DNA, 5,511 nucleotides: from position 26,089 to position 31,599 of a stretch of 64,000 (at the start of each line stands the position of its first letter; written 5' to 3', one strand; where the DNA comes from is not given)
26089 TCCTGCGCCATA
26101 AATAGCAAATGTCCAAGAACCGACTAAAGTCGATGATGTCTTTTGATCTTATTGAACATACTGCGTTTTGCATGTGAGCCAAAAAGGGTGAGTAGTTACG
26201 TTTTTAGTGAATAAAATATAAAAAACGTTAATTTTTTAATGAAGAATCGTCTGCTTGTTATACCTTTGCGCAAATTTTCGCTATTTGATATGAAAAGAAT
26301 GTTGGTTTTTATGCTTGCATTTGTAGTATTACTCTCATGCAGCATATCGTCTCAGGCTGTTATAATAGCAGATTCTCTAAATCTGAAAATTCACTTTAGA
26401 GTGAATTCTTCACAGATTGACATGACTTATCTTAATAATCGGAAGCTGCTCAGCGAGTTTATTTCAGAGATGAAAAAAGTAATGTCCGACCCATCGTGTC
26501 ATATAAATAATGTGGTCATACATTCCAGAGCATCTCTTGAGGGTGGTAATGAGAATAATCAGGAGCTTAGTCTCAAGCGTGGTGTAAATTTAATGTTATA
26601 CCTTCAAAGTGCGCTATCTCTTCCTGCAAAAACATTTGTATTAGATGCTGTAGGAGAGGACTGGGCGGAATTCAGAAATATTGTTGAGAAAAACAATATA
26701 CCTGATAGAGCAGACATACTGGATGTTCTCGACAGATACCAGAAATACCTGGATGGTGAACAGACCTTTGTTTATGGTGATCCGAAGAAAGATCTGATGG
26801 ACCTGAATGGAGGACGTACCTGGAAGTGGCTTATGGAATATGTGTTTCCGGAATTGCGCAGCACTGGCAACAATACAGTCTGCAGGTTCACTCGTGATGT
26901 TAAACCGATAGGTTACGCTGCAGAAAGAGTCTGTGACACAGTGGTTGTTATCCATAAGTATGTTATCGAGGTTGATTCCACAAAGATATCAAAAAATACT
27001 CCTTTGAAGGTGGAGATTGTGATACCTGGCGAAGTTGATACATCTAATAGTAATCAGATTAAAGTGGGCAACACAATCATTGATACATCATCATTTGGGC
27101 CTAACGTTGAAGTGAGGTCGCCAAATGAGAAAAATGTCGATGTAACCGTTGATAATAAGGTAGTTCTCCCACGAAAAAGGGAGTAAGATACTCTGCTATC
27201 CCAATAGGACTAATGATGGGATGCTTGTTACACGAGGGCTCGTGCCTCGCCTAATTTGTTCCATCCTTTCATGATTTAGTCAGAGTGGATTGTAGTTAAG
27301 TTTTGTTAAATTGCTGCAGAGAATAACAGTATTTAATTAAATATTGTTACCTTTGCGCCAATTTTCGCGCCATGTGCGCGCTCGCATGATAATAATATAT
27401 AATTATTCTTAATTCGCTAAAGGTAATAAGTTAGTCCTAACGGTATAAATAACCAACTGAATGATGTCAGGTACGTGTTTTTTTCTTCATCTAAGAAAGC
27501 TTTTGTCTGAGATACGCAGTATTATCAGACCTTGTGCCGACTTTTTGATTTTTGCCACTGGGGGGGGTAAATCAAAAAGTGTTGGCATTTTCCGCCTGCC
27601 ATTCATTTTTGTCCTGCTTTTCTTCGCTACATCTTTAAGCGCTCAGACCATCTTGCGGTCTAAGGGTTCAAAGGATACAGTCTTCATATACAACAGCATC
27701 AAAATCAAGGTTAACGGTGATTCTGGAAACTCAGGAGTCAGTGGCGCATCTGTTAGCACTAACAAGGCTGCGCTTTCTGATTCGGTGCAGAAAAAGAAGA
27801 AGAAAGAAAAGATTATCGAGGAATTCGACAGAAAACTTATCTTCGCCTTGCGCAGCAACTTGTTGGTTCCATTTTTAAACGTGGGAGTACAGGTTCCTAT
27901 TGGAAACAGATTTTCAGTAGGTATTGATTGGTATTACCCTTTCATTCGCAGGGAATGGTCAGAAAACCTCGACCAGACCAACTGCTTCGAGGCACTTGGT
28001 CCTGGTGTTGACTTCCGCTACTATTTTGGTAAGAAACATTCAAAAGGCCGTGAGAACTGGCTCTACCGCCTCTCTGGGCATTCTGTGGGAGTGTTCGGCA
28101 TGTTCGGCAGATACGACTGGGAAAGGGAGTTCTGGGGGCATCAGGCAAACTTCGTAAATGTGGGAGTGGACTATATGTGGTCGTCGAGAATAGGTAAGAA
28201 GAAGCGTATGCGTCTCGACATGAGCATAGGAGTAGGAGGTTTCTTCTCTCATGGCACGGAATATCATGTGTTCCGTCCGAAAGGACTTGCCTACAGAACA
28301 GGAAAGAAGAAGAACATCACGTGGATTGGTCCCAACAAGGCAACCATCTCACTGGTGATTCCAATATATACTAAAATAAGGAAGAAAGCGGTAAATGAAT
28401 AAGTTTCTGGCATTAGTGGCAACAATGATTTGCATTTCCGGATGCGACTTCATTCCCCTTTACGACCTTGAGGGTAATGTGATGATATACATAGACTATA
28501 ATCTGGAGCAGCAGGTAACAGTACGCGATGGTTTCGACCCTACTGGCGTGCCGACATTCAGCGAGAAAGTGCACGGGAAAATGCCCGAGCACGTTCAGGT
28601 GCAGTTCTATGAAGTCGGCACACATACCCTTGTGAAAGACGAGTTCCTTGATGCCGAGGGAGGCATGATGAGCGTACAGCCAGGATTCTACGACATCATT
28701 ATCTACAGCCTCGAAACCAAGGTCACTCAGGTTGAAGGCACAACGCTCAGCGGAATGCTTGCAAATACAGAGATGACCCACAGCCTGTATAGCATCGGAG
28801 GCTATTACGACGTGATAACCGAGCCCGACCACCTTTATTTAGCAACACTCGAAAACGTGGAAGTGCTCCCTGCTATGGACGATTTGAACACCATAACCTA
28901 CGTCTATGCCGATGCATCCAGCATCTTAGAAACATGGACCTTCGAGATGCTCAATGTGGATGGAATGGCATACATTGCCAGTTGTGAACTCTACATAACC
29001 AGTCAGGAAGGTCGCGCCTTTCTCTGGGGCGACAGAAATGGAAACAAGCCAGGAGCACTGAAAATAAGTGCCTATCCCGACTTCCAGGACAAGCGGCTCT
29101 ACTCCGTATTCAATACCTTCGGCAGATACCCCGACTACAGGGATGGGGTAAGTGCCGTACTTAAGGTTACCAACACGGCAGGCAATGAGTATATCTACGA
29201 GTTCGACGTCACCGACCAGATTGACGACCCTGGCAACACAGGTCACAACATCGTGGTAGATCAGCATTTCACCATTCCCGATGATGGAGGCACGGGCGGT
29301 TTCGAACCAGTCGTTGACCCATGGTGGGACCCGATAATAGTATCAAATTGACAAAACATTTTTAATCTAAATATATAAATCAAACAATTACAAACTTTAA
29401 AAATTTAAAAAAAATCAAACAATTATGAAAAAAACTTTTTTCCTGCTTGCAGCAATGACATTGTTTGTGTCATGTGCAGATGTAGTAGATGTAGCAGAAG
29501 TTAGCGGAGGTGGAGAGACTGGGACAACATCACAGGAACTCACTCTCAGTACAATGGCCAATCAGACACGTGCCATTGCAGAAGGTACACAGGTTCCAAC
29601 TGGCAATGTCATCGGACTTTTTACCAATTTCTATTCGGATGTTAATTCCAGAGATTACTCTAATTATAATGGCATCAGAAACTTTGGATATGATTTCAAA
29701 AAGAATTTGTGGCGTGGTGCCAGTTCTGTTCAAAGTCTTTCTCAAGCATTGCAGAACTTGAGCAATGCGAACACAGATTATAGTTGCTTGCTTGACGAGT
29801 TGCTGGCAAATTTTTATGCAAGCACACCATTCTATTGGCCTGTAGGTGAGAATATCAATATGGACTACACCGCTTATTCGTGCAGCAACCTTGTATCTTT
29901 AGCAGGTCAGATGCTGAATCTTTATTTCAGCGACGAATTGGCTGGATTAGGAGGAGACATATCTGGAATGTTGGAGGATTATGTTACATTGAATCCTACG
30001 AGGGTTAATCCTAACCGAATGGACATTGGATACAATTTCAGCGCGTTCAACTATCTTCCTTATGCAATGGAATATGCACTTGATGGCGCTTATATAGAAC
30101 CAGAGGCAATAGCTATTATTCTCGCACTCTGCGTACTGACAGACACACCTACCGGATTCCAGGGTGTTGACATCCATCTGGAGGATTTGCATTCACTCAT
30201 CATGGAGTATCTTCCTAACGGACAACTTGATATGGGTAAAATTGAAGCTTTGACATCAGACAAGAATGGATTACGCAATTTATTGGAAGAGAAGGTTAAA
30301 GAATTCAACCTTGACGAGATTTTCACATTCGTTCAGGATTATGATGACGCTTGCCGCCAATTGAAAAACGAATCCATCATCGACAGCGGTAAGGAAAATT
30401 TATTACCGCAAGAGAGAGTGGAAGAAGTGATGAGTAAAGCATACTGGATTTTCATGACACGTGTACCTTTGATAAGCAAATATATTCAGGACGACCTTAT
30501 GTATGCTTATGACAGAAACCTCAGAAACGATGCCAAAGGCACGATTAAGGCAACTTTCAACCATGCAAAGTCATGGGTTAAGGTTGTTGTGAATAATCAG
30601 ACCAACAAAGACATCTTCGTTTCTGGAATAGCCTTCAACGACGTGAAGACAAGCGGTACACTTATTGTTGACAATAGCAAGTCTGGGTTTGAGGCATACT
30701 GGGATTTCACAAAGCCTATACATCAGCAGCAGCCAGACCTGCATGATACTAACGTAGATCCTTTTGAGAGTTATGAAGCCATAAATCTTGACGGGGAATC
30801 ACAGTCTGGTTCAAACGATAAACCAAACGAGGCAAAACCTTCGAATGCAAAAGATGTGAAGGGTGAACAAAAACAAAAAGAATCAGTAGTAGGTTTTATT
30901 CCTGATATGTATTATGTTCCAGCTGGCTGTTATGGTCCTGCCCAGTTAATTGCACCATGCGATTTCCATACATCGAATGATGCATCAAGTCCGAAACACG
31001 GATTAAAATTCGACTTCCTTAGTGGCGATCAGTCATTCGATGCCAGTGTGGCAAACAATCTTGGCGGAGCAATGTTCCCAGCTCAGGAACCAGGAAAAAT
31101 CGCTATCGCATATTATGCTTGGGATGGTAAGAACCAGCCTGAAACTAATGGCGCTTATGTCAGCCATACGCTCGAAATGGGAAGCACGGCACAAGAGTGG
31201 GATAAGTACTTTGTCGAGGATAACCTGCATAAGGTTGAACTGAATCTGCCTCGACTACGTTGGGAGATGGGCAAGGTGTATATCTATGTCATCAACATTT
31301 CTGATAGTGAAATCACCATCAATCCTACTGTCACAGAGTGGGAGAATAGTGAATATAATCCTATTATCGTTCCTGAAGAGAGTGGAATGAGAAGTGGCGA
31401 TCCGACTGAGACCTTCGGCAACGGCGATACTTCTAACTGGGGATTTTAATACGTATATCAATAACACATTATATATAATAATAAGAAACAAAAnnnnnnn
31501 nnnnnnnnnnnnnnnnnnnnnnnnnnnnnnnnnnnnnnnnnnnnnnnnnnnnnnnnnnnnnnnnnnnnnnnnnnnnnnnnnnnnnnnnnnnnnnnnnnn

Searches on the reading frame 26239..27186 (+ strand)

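Call 3: search_protein_families(library=pfam, proteins=[window:26239-27186:+], max_evalue=0.01)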
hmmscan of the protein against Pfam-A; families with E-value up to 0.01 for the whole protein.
window:26239-27186:+ (315 aa): 1 family
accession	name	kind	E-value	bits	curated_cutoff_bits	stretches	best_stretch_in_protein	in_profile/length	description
PF00691.25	OmpA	-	0.0012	19.5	27.2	1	53-140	2-81/98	OmpA family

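Call 4: search_protein_families(library=ncbifam, proteins=[window:26239-27186:+], max_evalue=0.01)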
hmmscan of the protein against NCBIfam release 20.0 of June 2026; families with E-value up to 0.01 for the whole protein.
window:26239-27186:+ (315 aa): 1 family
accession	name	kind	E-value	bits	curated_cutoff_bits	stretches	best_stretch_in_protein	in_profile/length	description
NF011106.0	PRK14533.1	equivalog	0.0084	16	128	0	251-292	31-72/91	co-chaperonin GroES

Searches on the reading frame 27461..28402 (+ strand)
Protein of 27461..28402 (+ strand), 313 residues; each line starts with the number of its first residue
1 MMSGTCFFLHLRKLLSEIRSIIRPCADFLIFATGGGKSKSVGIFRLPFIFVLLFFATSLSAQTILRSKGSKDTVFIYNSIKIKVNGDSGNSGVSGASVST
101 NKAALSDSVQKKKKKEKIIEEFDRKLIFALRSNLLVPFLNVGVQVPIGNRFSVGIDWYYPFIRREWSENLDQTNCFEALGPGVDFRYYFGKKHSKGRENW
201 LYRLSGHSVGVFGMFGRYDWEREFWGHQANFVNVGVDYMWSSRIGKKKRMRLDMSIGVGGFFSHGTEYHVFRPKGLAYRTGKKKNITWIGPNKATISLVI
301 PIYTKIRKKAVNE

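Call 3: search_protein_families(library=pfam, proteins=[window:27461-28402:+], max_evalue=0.01)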
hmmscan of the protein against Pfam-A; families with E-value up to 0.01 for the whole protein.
window:27461-28402:+ (313 aa): 1 family
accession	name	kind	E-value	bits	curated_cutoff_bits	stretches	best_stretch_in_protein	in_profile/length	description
PF12099.14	DUF3575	-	5.5e-10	39.3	21.1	1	129-299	19-174/177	Protein of unknown function (DUF3575)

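Call 4: search_protein_families(library=ncbifam, proteins=[window:27461-28402:+], max_evalue=0.01)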
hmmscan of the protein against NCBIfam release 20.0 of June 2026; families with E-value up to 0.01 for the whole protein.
window:27461-28402:+ (313 aa): 0 families

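Call 46: search_solved_structures(query=window:27461-28402:+, max_evalue=1)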
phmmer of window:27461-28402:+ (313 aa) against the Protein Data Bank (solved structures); distinct sequences matched with E-value up to 1: 0.

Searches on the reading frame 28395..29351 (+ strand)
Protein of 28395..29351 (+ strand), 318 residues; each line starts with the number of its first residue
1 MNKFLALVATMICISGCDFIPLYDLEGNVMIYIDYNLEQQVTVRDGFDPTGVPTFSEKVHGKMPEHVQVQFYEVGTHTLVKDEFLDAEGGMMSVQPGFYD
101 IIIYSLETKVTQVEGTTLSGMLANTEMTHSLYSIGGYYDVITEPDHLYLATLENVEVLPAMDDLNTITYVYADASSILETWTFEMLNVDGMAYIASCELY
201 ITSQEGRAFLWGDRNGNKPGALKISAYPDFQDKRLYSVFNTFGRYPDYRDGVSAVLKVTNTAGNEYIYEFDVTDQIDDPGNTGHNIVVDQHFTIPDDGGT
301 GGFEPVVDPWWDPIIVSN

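Call 3: search_protein_families(library=pfam, proteins=[window:28395-29351:+], max_evalue=0.01)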
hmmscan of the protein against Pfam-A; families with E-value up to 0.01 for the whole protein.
window:28395-29351:+ (318 aa): 1 family
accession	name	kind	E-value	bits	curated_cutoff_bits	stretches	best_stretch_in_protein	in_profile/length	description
PF17145.10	DUF5119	-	1.2e-11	45.3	27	1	58-202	25-168/191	Domain of unknown function (DUF5119)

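Call 4: search_protein_families(library=ncbifam, proteins=[window:28395-29351:+], max_evalue=0.01)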
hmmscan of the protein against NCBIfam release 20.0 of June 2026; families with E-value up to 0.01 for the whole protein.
window:28395-29351:+ (318 aa): 0 families

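Call 44: search_solved_structures(query=window:28395-29351:+, max_evalue=1)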
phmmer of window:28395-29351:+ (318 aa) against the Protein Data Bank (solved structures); distinct sequences matched with E-value up to 1: 1.
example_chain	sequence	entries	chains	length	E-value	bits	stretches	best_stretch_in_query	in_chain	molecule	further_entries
5cag_A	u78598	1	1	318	4.6e-07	32.8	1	58-196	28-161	Uncharacterized protein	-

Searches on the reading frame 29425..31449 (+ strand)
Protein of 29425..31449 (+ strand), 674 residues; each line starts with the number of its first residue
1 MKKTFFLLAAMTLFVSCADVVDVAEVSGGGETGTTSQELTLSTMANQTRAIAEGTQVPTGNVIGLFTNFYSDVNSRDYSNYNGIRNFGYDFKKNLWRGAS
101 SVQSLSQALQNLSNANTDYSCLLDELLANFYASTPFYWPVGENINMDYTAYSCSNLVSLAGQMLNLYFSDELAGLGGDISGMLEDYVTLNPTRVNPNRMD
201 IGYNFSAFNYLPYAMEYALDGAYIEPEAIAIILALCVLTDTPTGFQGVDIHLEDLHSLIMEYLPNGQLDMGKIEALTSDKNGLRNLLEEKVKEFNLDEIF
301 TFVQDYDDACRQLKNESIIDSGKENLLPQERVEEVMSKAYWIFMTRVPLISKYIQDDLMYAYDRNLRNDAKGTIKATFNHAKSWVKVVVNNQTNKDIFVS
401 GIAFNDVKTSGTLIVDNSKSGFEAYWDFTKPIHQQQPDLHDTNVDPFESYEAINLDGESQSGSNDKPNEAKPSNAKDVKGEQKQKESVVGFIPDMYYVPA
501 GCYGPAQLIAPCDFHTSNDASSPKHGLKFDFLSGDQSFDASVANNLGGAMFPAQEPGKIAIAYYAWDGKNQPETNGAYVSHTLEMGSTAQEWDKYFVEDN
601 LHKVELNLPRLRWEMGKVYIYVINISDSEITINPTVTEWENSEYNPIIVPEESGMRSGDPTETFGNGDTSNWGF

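Call 3: search_protein_families(library=pfam, proteins=[window:29425-31449:+], max_evalue=0.01)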
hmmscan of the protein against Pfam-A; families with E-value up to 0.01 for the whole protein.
window:29425-31449:+ (674 aa): 1 family
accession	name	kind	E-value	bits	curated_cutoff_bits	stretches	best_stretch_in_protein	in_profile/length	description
PF13149.12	Mfa_like_1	-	6.8e-06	26.7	27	0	352-420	92-164/246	Fimbrillin-like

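Call 4: search_protein_families(library=ncbifam, proteins=[window:29425-31449:+], max_evalue=0.01)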
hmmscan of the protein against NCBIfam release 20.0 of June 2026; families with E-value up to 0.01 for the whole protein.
window:29425-31449:+ (674 aa): 0 families

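Call 45: search_solved_structures(query=window:29425-31449:+, max_evalue=1)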
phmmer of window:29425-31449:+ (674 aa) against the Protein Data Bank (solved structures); distinct sequences matched with E-value up to 1: 1.
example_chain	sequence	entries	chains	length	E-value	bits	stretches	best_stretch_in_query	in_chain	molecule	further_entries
9dzc_A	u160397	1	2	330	0.1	13.9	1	88-221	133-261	Reticulocyte-binding protein 2b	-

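Call 68: find_homologous_proteins(query=window:29425-31449:+)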
Query window:29425-31449:+ (674 aa): 41 proteins with E <= 0.001 among 8000 candidates.
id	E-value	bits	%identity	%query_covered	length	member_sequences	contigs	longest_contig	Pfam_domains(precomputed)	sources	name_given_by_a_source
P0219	0.0e+0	1425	92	100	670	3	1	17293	-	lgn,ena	-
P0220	0.0e+0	1384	89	100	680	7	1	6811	-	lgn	-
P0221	1.1e-165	571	46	95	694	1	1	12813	PF13149.13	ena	-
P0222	4.4e-162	559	45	95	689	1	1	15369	PF13149.13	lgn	-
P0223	8.6e-160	551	45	95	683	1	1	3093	PF13149.13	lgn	-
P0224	2.6e-159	550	45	95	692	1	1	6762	PF13149.13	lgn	-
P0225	7.9e-159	548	45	95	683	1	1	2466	PF13149.13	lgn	-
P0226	4.4e-154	532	43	100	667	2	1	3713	PF13149.13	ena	-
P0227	2.8e-153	530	43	100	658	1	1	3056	PF13149.13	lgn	-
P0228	9.6e-152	525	43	94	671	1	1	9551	PF13149.13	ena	-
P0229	1.8e-151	524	43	100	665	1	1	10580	PF13149.13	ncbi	-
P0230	1.4e-150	521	42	100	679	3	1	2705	-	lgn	-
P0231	9.2e-150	518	41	100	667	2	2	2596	PF13149.13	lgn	-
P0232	2.7e-146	507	42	100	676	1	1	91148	-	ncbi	-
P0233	4.2e-140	486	39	100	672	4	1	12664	-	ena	-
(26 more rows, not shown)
